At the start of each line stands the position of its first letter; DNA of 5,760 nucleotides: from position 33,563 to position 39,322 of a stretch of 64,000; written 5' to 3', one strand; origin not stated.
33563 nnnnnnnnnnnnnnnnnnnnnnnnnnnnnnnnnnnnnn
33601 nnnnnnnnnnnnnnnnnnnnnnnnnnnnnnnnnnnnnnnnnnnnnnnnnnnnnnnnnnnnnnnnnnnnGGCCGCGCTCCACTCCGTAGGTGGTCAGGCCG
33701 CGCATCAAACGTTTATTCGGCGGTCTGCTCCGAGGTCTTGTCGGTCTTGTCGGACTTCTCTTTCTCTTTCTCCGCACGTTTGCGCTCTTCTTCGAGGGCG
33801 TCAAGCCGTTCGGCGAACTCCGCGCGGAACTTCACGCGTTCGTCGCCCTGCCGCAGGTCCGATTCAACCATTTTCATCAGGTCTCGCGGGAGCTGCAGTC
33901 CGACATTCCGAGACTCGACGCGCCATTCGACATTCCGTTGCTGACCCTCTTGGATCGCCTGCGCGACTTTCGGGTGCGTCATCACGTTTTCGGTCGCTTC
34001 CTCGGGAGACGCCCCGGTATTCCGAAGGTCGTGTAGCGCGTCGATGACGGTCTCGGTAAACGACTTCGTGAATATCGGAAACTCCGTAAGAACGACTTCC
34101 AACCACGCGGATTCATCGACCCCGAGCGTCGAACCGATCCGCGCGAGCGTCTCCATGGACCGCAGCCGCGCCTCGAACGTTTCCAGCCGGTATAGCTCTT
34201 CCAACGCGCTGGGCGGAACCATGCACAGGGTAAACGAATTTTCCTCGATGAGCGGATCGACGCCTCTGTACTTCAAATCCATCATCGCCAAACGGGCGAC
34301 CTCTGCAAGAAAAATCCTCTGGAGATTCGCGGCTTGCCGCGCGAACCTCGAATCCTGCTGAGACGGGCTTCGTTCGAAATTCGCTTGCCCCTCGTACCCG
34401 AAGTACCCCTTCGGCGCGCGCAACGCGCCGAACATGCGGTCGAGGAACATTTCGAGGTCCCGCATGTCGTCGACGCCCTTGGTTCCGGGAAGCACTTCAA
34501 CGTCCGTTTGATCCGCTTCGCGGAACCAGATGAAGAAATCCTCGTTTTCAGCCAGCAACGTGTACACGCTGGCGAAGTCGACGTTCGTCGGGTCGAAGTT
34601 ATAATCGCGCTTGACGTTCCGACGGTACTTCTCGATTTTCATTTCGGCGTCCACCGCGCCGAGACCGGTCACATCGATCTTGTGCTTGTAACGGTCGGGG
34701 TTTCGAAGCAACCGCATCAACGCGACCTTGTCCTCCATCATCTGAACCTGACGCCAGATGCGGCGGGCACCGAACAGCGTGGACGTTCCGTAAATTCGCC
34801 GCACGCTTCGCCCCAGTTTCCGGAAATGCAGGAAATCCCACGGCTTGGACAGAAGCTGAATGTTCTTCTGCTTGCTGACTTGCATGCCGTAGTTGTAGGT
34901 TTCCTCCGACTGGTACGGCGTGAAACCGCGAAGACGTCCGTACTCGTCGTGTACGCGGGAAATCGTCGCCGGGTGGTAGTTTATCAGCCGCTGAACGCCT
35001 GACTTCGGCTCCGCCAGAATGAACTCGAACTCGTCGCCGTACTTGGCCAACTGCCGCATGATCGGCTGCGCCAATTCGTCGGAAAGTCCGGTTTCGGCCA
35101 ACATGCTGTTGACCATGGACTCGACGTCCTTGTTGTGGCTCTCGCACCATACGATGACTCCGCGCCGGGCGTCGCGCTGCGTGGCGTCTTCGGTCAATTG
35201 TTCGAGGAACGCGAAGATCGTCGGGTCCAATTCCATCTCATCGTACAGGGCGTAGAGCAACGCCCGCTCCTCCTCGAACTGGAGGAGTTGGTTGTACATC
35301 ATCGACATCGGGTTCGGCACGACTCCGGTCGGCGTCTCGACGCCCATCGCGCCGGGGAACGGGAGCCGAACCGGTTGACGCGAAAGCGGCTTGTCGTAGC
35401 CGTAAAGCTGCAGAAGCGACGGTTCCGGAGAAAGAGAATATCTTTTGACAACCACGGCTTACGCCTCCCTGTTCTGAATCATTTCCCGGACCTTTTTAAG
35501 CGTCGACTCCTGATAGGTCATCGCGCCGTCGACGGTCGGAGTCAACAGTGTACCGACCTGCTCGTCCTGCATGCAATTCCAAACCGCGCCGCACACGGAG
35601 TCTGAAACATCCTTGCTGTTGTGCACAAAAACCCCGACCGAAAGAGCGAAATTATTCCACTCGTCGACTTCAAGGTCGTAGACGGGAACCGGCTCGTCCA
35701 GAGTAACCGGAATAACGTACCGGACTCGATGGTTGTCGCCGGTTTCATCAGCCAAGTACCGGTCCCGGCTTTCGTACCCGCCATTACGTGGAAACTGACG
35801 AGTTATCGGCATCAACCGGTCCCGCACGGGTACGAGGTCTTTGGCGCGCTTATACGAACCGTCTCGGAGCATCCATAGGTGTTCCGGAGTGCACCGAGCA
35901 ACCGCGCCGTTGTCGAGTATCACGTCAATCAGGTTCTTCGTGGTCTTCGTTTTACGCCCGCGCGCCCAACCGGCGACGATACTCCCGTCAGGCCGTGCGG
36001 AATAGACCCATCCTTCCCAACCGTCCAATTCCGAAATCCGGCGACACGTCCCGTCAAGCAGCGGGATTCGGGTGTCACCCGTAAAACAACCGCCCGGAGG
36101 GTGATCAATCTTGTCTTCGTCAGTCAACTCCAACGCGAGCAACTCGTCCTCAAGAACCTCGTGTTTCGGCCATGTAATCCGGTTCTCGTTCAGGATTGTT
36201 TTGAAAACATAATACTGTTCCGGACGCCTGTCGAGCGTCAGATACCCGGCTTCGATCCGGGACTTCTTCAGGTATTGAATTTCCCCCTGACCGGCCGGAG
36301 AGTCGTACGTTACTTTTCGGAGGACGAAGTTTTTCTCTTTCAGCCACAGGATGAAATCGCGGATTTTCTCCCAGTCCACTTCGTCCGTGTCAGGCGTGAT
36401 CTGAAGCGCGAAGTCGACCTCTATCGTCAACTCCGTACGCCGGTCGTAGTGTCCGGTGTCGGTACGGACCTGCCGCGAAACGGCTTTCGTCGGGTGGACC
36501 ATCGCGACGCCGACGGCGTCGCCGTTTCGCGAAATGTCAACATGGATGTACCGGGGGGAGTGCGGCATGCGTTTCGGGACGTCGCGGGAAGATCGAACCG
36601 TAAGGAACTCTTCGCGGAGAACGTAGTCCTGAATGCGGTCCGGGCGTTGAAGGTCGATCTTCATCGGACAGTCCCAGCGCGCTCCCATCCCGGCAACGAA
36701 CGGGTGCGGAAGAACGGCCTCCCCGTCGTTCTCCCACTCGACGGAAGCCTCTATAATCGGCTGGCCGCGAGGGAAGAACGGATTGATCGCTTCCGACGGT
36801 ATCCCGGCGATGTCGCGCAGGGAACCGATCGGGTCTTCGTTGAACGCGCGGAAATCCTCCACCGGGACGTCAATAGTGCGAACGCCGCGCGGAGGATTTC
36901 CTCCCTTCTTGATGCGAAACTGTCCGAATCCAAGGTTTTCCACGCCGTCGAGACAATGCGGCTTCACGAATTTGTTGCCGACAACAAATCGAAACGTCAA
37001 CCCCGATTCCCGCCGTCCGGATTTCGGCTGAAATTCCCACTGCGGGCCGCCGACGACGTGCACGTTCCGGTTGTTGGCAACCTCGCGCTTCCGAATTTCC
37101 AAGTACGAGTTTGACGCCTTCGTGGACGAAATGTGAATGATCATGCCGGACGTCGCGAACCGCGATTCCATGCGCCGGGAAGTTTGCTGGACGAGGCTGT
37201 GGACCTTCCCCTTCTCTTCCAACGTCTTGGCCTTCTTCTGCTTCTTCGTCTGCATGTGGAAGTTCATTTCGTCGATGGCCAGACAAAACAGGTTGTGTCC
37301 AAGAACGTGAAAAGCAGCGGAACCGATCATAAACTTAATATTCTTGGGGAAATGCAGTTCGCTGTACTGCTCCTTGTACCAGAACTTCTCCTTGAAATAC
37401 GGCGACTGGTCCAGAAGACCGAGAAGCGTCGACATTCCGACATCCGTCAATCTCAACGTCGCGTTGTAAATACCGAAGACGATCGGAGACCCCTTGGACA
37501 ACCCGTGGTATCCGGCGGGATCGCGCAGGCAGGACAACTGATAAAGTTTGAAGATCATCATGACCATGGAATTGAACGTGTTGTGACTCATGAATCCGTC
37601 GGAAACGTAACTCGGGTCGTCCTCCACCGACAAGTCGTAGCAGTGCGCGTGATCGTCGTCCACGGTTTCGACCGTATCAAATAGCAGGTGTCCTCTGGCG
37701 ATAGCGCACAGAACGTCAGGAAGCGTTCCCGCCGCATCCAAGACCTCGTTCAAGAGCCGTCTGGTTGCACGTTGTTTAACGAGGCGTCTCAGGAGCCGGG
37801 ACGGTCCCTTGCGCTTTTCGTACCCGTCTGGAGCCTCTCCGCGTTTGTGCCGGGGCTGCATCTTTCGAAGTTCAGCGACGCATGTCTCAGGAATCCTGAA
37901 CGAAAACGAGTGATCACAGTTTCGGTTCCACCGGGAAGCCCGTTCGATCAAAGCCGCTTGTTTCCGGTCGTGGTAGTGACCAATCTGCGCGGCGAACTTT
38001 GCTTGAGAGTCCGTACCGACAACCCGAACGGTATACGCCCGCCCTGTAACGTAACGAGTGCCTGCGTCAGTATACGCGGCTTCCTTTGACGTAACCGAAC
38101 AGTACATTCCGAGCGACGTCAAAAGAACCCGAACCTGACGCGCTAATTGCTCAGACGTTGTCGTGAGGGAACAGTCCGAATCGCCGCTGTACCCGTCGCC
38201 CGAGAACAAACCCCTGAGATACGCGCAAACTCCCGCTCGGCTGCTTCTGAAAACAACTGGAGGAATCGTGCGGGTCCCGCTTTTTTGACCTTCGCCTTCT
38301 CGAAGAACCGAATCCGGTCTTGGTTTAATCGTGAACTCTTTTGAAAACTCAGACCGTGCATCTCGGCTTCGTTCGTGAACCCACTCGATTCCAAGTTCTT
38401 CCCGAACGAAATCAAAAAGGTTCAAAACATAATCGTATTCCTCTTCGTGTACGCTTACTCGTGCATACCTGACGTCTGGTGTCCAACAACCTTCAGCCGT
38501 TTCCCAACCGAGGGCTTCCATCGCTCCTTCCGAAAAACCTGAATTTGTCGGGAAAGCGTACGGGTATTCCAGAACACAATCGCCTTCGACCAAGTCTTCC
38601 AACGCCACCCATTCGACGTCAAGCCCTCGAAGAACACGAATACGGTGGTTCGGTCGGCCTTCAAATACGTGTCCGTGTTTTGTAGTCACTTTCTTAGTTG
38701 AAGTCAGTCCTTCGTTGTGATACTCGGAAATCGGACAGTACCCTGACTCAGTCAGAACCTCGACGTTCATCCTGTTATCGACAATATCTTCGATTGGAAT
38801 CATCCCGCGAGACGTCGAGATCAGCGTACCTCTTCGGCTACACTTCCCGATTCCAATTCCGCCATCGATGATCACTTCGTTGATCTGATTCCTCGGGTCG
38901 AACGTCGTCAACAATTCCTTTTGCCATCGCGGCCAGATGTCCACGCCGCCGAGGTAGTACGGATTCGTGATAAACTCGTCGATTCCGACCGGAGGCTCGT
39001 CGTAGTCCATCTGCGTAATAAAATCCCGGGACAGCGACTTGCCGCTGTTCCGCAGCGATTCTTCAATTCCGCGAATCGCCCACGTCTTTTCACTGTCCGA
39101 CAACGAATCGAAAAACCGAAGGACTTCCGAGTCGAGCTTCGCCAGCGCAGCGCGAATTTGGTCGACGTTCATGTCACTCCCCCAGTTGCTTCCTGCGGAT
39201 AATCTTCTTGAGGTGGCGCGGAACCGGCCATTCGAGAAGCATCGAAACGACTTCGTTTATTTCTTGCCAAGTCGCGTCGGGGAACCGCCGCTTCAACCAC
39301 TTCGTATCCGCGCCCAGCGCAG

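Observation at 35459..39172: Terminase large subunit carrying two inteins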

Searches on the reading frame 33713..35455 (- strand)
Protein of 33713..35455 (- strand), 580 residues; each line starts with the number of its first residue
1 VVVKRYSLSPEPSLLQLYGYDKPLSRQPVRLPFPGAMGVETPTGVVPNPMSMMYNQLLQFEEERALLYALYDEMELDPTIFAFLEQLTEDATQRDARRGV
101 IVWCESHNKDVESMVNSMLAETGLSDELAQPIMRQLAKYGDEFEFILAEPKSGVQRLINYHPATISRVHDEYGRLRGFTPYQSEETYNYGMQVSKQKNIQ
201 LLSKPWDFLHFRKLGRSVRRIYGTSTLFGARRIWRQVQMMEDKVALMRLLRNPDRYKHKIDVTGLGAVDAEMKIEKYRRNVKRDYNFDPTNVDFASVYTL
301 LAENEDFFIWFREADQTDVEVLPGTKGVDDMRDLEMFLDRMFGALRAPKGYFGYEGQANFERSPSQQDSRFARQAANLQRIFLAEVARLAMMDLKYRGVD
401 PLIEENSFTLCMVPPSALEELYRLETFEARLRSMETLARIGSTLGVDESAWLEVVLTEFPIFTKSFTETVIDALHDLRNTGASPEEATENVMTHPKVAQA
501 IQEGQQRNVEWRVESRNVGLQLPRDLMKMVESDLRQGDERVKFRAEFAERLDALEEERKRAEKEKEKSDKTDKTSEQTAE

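Call 14: search_protein_families(library=phrogs, proteins=[window:33713-35455:-], max_evalue=0.001)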
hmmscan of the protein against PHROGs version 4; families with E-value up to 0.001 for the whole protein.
window:33713-35455:- (580 aa): 1 family
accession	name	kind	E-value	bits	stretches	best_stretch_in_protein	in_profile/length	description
phrog_213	-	head and packaging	1.3e-33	117.4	1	50-438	46-463/528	portal protein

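Call 15: search_protein_families(library=pfam, proteins=[window:33713-35455:-], max_evalue=0.001)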
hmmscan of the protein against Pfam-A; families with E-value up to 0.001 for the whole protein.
window:33713-35455:- (580 aa): 1 family
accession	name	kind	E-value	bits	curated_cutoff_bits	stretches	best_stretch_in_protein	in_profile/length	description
PF07230.16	Portal_T4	-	2e-39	136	22.9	1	66-439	3-400/433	Bacteriophage T4-like portal protein (Gp20)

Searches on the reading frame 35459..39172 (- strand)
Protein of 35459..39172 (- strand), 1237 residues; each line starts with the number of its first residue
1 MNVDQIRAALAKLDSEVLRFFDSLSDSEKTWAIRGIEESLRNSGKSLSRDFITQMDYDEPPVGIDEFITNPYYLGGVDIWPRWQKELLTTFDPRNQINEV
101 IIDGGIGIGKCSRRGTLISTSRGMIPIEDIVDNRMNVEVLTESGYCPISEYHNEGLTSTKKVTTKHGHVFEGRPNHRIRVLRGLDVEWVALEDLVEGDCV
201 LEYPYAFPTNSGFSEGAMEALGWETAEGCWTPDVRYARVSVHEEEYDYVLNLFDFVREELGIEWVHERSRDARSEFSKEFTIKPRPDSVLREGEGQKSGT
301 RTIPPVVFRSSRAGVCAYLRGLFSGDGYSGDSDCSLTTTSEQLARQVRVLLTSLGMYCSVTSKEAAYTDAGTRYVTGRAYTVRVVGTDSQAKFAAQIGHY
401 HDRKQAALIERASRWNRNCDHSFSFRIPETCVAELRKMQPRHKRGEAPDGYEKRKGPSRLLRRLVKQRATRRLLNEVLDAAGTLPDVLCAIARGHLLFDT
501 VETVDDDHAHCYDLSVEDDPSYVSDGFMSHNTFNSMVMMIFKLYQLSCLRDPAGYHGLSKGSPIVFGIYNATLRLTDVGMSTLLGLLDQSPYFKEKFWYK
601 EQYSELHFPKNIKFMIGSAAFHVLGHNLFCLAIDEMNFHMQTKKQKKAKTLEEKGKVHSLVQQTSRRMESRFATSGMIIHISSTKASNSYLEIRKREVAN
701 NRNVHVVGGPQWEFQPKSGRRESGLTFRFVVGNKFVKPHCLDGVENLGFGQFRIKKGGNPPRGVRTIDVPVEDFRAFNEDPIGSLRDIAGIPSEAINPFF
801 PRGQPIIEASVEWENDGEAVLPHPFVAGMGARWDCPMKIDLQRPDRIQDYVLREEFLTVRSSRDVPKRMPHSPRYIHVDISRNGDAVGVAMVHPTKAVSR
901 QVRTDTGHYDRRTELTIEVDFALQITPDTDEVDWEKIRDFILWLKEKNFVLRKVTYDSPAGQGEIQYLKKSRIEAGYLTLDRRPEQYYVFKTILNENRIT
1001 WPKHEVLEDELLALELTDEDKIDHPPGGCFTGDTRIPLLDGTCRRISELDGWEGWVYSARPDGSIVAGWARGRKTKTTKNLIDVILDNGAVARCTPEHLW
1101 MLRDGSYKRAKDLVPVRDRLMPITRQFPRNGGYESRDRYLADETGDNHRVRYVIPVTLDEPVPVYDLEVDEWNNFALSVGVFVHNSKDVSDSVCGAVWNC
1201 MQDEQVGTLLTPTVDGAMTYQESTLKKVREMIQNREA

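Call 3: search_protein_families(library=pfam, proteins=[window:35459-39172:-], max_evalue=0.1)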
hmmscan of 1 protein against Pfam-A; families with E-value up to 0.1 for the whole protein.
window:35459-39172:- (1237 aa): 4 families
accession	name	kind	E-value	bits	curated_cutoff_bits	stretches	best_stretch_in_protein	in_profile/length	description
PF14890.11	Intein_splicing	-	7.5e-16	58.7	35.8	2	1036-1185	1-155/155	Intein splicing domain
PF14528.11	LAGLIDADG_3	-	5e-11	43.2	22.5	1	316-398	4-82/82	LAGLIDADG-like domain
PF05204.19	Hom_end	-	0.00072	20.1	21.1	1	317-390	16-90/110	Homing endonuclease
PF01079.26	Hint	-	0.0091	16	29.7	1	1027-1110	11-96/213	Hint module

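Call 4: search_protein_families(library=ncbifam, proteins=[window:35459-39172:-], max_evalue=0.1)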
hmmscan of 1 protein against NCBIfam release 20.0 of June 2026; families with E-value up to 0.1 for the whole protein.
window:35459-39172:- (1237 aa): 10 families
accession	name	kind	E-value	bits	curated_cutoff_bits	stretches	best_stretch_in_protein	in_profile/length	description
NF052663.1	RtcB_rel_intein2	exception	5.5e-30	104.8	1050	2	1028-1131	77-181/626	intein-containing RctB family protein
NF038098.1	GyrA_w_intein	exception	2.9e-17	61.9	1850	1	131-537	145-543/1232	intein-containing DNA gyrase subunit A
TIGR01443.1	intein_Cterm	domain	9.6e-12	44.7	15.6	2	512-532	3-24/24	intein C-terminal splicing region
NF005852.0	PRK07773.1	equivalog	2.6e-11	42.5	780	1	296-542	593-840/886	replicative DNA helicase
NF006207.0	PRK08332.1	equivalog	6.6e-10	36.9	2400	1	160-402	949-1191/1684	vitamin B12-dependent ribonucleotide reductase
TIGR01445.1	intein_Nterm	domain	1.4e-08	35.6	24.5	2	1029-1099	1-80/83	intein N-terminal splicing region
NF011491.0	PRK14898.1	equivalog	5.3e-08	31.4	783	1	294-535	316-547/860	DNA-directed RNA polymerase subunit A''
NF007072.0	PRK09519.1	equivalog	0.0001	20.8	1024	1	300-441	445-599/790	intein-containing recombinase RecA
NF003159.0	PRK04132.1-4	equivalog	0.043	11.8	999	1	307-406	257-339/852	replication factor C small subunit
NF045703.1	rSAM_Tes_intein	exception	0.058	11.1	1700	0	316-377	464-534/1040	tetraether lipid synthase Tes, intein-containing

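Call 5: search_protein_families(library=phrogs, proteins=[window:35459-39172:-], max_evalue=0.01)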
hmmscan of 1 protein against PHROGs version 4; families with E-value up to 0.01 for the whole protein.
window:35459-39172:- (1237 aa): 2 families
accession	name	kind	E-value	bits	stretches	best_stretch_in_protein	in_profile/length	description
phrog_9666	-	unknown function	8.7e-09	35.1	1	108-541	62-496/779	-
phrog_17415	-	head and packaging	0.0071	15.4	0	499-566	374-444/940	terminase large subunit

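Call 39: find_encoding_contigs(protein=window:35459-39172:-, flank=10000, max_places=4)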
Protein window:35459-39172:- (1237 aa): no gene with exactly this product is on record in the collection.

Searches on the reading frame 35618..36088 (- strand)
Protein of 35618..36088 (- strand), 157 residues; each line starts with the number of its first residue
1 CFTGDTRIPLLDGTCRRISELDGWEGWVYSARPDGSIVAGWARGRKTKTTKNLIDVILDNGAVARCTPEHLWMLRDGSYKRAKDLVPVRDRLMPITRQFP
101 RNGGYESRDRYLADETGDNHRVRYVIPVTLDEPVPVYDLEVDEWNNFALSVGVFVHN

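Call 34: search_solved_structures(query=window:35618-36088:-, max_evalue=0.01, show_alignments=2)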
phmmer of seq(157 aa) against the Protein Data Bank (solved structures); distinct sequences matched with E-value up to 0.01: 0.

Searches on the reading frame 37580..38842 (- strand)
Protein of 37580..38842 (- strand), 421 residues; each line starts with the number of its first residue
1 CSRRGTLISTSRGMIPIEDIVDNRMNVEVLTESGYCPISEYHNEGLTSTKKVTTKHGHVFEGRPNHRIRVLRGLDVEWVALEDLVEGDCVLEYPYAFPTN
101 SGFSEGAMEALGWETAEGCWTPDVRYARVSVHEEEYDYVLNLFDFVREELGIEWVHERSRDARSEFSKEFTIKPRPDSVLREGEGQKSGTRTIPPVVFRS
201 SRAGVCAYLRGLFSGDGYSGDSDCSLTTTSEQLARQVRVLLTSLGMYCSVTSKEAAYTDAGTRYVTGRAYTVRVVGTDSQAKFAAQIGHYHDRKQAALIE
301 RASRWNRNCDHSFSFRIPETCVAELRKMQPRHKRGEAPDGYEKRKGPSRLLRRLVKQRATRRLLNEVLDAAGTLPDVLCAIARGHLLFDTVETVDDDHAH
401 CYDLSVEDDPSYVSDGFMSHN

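Call 33: search_solved_structures(query=window:37580-38842:-, max_evalue=0.01, show_alignments=2)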
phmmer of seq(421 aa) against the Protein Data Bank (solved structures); distinct sequences matched with E-value up to 0.01: 1.
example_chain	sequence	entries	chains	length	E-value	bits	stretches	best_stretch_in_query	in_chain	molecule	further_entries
2cw7_A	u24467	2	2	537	1.2e-05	27.6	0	190-247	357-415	Endonuclease PI-PkoII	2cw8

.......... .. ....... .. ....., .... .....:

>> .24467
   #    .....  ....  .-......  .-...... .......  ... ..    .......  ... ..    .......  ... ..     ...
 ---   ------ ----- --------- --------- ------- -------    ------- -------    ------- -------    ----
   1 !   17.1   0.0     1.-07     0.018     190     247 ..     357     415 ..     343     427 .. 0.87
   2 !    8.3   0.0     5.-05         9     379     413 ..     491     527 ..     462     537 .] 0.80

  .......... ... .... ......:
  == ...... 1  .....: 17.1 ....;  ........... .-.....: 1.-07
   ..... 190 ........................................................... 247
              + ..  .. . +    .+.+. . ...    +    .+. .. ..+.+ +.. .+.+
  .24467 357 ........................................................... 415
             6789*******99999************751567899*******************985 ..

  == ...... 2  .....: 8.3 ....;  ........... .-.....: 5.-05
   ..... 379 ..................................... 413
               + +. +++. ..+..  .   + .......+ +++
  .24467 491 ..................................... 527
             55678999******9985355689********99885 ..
